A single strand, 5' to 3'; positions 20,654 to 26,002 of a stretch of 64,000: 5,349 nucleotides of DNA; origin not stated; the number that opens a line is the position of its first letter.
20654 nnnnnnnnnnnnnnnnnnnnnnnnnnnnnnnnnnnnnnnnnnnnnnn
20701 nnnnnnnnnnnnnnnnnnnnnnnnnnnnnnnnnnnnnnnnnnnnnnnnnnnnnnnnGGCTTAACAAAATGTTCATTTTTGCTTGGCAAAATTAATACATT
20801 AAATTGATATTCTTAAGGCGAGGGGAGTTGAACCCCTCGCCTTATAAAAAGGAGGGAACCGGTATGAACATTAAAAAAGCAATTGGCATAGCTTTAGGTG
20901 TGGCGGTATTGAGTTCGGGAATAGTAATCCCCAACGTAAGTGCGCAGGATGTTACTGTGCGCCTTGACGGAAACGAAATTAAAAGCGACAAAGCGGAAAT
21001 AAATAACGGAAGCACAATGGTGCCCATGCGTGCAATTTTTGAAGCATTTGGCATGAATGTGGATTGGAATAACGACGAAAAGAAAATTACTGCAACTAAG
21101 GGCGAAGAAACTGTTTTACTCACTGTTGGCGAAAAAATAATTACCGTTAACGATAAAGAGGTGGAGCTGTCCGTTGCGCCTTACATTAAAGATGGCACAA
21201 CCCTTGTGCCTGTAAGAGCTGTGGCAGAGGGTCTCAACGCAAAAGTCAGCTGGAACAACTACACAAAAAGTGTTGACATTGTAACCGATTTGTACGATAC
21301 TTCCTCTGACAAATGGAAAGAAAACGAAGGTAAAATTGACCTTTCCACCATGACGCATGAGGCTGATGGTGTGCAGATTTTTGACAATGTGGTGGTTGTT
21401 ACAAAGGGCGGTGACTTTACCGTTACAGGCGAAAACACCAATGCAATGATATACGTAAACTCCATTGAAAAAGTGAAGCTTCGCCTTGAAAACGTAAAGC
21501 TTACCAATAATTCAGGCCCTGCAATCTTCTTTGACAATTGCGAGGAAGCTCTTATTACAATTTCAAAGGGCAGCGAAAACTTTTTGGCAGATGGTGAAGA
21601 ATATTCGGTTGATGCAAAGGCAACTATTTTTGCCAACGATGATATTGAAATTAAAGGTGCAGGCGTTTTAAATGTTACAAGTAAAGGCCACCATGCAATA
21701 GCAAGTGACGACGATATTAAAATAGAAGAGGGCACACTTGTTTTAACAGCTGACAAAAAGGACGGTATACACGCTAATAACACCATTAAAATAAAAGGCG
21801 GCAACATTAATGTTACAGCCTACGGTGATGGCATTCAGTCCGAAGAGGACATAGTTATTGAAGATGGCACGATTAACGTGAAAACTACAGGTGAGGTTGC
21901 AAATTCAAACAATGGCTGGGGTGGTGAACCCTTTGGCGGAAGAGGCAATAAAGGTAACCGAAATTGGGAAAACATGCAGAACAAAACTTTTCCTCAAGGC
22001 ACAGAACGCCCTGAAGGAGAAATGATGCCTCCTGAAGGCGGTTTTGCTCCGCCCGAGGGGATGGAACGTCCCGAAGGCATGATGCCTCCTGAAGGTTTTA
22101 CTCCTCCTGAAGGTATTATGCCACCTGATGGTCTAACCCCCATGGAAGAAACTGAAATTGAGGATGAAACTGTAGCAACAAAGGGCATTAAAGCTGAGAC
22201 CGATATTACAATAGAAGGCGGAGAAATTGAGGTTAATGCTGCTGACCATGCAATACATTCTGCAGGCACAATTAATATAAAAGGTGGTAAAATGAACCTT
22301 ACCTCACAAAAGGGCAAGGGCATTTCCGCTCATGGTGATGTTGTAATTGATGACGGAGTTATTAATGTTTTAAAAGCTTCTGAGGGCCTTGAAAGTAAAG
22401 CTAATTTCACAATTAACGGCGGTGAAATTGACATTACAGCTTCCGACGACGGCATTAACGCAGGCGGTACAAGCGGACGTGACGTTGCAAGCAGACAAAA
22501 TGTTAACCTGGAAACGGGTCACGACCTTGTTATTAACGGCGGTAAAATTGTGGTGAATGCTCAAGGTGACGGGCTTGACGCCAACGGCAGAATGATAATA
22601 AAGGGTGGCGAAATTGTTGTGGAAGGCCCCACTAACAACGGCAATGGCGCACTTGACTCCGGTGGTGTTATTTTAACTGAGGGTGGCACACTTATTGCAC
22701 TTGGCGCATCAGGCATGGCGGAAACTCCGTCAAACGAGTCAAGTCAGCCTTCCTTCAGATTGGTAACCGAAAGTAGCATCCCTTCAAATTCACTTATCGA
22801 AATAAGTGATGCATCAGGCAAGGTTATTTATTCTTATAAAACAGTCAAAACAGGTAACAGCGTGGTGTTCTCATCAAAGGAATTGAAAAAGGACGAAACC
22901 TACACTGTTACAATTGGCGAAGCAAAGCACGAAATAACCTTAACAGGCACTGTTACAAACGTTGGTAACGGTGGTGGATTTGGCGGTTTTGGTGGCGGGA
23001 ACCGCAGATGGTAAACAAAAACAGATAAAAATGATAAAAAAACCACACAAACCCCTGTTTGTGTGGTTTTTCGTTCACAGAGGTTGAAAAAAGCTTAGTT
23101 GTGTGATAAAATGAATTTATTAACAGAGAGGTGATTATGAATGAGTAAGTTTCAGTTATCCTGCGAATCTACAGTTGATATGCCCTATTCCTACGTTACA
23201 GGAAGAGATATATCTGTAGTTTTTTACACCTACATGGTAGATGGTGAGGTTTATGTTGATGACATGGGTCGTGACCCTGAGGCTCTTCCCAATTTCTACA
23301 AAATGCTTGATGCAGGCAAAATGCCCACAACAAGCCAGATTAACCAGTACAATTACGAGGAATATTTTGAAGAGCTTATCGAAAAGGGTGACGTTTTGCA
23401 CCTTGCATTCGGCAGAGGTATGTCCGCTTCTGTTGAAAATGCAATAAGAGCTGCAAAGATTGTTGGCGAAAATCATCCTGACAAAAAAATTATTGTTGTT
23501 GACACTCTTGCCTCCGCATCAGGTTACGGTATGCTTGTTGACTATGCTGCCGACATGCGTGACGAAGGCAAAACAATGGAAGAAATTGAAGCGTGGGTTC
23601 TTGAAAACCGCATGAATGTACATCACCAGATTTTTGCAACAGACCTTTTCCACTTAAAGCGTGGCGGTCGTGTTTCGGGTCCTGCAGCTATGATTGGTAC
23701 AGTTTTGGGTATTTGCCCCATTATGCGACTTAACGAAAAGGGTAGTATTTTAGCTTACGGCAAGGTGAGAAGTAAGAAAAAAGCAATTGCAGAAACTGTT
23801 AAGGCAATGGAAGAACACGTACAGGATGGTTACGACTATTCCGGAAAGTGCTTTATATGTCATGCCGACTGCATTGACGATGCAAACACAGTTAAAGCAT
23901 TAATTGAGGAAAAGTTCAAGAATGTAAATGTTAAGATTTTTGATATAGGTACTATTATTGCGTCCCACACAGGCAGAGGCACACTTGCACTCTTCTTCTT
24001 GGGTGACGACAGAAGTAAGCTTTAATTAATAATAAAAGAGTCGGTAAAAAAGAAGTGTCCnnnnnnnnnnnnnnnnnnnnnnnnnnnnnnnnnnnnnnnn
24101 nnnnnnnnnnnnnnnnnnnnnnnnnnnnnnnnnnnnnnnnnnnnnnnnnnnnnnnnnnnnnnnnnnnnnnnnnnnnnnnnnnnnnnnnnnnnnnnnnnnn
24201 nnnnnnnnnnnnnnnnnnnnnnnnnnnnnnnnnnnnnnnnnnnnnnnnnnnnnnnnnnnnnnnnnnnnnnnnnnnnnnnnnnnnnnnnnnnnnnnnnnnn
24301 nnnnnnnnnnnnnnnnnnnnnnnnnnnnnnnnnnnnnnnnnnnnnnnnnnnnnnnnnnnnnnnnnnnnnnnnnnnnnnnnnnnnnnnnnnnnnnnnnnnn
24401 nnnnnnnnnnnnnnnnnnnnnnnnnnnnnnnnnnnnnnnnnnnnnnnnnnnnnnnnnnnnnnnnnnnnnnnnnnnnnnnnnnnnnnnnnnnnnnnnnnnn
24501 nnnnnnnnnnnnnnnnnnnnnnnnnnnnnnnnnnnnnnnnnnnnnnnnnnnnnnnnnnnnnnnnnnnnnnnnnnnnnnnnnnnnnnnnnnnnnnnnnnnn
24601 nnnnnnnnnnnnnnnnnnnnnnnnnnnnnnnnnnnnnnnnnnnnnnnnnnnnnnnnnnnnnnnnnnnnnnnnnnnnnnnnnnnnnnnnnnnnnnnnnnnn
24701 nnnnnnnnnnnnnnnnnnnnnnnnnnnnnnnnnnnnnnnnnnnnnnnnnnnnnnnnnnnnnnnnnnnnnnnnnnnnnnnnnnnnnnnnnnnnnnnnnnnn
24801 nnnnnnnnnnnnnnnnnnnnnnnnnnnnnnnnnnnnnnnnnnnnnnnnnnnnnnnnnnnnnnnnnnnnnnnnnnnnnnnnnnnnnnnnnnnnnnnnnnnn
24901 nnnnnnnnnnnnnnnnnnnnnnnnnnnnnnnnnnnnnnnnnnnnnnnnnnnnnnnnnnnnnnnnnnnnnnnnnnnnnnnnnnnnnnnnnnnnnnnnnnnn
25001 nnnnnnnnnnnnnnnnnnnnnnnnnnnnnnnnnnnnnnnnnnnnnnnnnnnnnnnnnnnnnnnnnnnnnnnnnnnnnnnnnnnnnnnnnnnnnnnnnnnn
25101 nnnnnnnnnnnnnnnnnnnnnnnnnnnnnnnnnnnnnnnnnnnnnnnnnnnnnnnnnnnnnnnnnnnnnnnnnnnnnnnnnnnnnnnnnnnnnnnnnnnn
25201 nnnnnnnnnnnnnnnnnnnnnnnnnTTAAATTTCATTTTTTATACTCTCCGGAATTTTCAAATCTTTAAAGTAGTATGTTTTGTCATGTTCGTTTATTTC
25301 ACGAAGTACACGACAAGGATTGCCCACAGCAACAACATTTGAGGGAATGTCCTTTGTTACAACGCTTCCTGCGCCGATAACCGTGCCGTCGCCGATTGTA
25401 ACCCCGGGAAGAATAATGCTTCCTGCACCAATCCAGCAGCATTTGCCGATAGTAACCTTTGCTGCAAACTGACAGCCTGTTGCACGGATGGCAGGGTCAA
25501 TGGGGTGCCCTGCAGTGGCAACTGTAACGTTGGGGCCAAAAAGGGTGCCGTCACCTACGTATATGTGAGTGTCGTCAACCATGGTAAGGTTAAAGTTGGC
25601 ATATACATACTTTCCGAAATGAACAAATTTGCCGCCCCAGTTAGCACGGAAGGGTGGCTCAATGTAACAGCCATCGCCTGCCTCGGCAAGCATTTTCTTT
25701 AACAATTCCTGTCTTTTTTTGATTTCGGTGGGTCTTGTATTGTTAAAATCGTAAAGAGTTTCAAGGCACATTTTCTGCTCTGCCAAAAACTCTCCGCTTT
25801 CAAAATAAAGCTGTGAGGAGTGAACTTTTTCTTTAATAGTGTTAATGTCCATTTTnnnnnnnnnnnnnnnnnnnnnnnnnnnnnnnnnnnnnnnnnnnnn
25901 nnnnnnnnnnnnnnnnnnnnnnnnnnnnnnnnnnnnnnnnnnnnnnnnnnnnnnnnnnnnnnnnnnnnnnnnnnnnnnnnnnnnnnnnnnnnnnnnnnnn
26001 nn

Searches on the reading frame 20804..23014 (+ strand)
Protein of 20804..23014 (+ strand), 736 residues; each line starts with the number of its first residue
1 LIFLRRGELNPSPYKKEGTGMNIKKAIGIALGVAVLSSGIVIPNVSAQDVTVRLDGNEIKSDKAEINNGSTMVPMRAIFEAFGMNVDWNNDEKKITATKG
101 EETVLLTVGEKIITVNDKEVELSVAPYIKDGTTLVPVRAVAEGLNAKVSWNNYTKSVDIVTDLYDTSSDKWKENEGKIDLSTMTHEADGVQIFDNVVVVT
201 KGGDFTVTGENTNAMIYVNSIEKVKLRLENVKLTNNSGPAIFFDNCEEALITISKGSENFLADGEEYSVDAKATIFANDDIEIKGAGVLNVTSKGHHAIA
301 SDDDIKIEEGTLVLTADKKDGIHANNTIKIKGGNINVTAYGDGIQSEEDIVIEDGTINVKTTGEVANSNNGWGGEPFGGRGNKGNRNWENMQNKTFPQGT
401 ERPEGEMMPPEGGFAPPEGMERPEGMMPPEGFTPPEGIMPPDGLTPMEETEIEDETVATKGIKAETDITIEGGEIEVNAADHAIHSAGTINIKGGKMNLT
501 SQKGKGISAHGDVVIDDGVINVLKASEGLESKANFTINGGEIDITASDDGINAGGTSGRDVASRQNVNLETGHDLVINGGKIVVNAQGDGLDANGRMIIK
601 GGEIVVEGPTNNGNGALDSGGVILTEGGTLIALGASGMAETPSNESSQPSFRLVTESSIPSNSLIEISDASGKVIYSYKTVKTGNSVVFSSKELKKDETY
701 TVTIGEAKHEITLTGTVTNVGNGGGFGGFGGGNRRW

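Call 56: search_protein_families(library=pfam, proteins=[window:20804-23014:+])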
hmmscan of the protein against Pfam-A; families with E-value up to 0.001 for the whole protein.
window:20804-23014:+ (736 aa): 3 families
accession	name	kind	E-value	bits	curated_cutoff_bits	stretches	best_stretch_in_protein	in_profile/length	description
PF14262.12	Cthe_2159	-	6e-69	232.7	25.8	2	194-502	2-259/262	Carbohydrate-binding domain-containing protein Cthe_2159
PF07833.16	Cu_amine_oxidN1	-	7.6e-34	116.3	24.2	1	54-159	2-108/108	Copper amine oxidase N-terminal domain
PF12059.13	DUF3540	-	0.00072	20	27.9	0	460-514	62-119/199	Protein of unknown function (DUF3540)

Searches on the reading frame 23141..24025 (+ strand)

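Call 57: search_protein_families(library=pfam, proteins=[window:23141-24025:+])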
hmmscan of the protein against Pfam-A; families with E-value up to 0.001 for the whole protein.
window:23141-24025:+ (294 aa): 2 families
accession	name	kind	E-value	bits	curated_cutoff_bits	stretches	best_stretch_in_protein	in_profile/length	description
PF02645.21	DegV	-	3.4e-59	200.9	27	1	7-287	5-278/280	Uncharacterised protein, DegV family COG1307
PF13684.11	FakA-like_C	-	0.00026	20.9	23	1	99-268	56-203/216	Fatty acid kinase subunit A-like, C-terminal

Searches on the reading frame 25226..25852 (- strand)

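Call 47: search_protein_families(library=pfam, proteins=[window:25226-25852:-])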
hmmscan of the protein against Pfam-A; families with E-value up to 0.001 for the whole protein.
window:25226-25852:- (208 aa): 4 families
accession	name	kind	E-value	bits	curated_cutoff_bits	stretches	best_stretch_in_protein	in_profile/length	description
PF00132.30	Hexapep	-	5.7e-14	51.6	27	1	133-167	2-36/36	Bacterial transferase hexapeptide (six repeats)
PF14602.12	Hexapep_2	-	1.5e-09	37.8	27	1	133-167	2-34/34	Hexapeptide repeat of succinyl-transferase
PF12464.13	Mac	-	2.4e-09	37.7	22.1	1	10-59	2-53/53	Maltose acetyltransferase hexapeptide capping motif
PF25084.1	LbH_EIF2B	-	0.00041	20.8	54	0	125-182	14-70/105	EIF2B subunit epsilon LbH domain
